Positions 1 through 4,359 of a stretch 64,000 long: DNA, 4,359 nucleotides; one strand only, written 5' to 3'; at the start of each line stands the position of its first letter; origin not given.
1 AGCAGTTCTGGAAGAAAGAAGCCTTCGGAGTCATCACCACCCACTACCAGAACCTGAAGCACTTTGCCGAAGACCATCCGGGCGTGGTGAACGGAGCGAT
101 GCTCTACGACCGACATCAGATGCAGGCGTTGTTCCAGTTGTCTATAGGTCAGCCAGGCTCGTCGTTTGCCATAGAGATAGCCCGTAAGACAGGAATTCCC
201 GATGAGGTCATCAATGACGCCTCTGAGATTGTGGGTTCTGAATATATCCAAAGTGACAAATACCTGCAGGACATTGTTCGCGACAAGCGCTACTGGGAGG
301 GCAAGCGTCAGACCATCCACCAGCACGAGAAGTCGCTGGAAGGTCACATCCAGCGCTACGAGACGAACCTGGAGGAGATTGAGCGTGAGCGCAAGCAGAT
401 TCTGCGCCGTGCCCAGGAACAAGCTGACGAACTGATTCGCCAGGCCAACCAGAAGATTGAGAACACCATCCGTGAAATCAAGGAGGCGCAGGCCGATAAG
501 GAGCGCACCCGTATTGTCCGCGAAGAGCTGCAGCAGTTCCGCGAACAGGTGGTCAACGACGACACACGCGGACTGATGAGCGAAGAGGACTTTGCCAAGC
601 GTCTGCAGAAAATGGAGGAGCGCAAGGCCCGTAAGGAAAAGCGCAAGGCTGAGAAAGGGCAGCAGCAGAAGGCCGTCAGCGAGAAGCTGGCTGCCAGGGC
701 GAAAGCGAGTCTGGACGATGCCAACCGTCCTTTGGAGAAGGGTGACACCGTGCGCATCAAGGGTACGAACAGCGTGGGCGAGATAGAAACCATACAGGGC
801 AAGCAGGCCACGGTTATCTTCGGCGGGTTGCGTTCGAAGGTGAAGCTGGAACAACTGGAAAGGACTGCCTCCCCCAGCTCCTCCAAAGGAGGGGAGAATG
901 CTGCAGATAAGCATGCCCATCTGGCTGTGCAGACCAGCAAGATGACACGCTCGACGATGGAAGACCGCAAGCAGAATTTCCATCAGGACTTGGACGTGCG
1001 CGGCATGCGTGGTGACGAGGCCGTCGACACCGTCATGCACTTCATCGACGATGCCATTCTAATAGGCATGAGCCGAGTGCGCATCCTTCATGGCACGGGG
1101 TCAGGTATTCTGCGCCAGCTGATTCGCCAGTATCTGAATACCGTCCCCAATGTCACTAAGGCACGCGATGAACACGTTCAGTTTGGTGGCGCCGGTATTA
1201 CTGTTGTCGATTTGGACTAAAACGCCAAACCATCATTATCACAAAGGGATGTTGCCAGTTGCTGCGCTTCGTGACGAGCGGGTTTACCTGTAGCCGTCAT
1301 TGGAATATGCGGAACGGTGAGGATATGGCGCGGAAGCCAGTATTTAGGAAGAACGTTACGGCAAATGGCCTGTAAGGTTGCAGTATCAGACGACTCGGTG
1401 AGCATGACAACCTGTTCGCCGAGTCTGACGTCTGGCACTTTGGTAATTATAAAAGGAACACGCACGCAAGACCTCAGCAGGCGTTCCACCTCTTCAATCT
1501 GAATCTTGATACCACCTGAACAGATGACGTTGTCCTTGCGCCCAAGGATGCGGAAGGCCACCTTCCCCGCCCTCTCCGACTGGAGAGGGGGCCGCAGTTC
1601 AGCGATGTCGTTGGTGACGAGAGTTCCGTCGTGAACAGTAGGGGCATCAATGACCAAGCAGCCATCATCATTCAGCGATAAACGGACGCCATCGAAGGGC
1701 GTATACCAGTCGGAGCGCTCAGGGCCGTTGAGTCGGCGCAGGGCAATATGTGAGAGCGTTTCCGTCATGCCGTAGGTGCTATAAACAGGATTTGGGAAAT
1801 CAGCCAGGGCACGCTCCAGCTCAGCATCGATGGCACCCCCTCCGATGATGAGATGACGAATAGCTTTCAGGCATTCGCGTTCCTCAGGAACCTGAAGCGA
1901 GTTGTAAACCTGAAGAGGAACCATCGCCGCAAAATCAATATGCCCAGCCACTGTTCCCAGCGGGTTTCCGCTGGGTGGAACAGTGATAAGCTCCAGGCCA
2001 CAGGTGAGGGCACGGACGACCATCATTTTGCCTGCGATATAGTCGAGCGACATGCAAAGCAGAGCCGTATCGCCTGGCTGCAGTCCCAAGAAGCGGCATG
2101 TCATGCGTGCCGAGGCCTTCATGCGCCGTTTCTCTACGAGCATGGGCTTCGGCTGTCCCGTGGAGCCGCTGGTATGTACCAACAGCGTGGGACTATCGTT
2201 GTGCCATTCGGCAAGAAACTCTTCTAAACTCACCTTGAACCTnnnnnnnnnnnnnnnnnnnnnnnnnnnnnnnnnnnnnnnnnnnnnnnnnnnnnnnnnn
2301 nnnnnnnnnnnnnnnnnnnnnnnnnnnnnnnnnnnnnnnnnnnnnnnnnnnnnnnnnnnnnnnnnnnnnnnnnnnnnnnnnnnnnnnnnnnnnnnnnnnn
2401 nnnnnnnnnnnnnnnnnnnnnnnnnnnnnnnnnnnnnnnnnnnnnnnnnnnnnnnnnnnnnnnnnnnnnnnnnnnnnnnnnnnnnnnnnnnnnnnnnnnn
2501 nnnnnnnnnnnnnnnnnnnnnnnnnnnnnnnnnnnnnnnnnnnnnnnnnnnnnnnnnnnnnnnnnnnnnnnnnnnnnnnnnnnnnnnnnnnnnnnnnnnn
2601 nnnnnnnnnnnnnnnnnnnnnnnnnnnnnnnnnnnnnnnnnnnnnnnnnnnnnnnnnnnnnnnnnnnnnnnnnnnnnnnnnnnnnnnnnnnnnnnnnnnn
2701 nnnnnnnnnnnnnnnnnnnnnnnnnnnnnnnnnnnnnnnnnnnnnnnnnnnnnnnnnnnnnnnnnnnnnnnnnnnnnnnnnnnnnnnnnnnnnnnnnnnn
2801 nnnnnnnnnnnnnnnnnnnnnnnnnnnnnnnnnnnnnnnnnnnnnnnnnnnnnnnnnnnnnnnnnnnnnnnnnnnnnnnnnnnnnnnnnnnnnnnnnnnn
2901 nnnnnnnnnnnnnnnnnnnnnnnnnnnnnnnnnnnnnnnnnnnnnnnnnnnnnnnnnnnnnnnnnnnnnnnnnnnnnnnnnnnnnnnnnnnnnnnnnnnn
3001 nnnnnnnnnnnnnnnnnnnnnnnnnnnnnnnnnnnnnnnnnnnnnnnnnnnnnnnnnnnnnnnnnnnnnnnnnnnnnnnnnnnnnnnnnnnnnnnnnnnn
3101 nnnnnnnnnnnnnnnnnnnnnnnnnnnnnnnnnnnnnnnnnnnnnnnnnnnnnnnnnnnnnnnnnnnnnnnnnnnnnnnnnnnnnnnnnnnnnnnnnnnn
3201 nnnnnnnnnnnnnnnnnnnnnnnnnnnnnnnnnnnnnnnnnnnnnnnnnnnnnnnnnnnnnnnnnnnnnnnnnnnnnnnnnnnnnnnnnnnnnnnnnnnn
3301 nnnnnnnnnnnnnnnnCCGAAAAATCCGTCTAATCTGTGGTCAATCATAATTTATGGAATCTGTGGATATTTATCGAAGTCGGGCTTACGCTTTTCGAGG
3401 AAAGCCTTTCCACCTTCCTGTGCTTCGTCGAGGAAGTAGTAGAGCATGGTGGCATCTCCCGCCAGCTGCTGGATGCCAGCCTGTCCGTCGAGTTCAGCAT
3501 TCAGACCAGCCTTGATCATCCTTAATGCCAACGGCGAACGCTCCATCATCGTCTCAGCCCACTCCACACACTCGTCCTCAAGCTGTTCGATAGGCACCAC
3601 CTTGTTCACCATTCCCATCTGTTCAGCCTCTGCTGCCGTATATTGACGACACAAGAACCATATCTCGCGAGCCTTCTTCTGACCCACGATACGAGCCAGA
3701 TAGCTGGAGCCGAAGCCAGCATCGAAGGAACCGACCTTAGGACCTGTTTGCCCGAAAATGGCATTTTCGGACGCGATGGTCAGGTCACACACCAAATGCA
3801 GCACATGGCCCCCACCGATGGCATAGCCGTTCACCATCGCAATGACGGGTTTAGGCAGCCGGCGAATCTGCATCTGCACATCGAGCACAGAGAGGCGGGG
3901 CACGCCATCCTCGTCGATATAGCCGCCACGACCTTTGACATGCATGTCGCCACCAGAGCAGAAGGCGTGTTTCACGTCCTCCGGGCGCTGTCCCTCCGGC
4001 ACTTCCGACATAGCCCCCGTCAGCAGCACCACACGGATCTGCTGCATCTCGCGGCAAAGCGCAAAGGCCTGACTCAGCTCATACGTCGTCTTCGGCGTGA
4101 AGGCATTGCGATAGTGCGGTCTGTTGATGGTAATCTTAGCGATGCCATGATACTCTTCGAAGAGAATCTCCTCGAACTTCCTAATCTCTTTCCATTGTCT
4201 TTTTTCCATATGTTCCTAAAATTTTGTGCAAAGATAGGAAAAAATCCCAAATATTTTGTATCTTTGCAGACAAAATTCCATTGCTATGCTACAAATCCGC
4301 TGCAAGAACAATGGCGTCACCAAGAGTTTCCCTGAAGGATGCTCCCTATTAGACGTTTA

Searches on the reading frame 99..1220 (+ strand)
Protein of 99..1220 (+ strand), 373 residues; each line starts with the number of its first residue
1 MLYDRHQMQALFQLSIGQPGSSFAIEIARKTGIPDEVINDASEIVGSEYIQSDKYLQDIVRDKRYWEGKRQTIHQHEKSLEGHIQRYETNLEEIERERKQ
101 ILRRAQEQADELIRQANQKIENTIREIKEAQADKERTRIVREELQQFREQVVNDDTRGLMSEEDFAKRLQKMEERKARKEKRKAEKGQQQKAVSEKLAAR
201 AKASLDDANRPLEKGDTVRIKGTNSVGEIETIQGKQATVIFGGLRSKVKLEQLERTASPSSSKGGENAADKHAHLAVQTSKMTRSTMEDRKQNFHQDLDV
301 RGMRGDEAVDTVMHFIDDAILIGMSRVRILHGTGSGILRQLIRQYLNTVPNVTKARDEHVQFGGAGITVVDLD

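Call 86: search_protein_families(library=pfam, proteins=[window:99-1220:+], max_evalue=0.00001)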
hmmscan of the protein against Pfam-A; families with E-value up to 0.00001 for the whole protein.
window:99-1220:+ (373 aa): 2 families
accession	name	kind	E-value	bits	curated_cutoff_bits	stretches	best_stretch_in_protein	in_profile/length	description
PF01713.27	Smr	-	3.8e-22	78.7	25.7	1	298-372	1-76/77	Smr domain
PF20297.4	MSSS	-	3.4e-10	39.9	26.8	1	215-253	2-42/42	MutS2 and Smr-associated SH3 domain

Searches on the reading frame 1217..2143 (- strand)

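Call 86: search_protein_families(library=pfam, proteins=[window:1217-2143:-], max_evalue=0.00001)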
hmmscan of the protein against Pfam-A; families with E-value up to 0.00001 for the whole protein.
window:1217-2143:- (308 aa): 1 family
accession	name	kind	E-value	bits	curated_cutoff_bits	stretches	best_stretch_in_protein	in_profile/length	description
PF00501.34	AMP-binding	-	4.8e-12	45.8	29.9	1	17-158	199-356/384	AMP-binding enzyme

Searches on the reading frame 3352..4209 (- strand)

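Call 86: search_protein_families(library=pfam, proteins=[window:3352-4209:-], max_evalue=0.00001)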
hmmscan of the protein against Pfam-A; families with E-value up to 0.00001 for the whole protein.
window:3352-4209:- (285 aa): 2 families
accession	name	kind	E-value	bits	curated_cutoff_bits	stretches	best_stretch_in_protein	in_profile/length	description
PF00378.25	ECH_1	-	1.4e-76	257.6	27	1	19-279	2-249/251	Enoyl-CoA hydratase/isomerase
PF16113.10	ECH_2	-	5.5e-16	59.4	27.2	1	24-212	2-179/335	Enoyl-CoA hydratase/isomerase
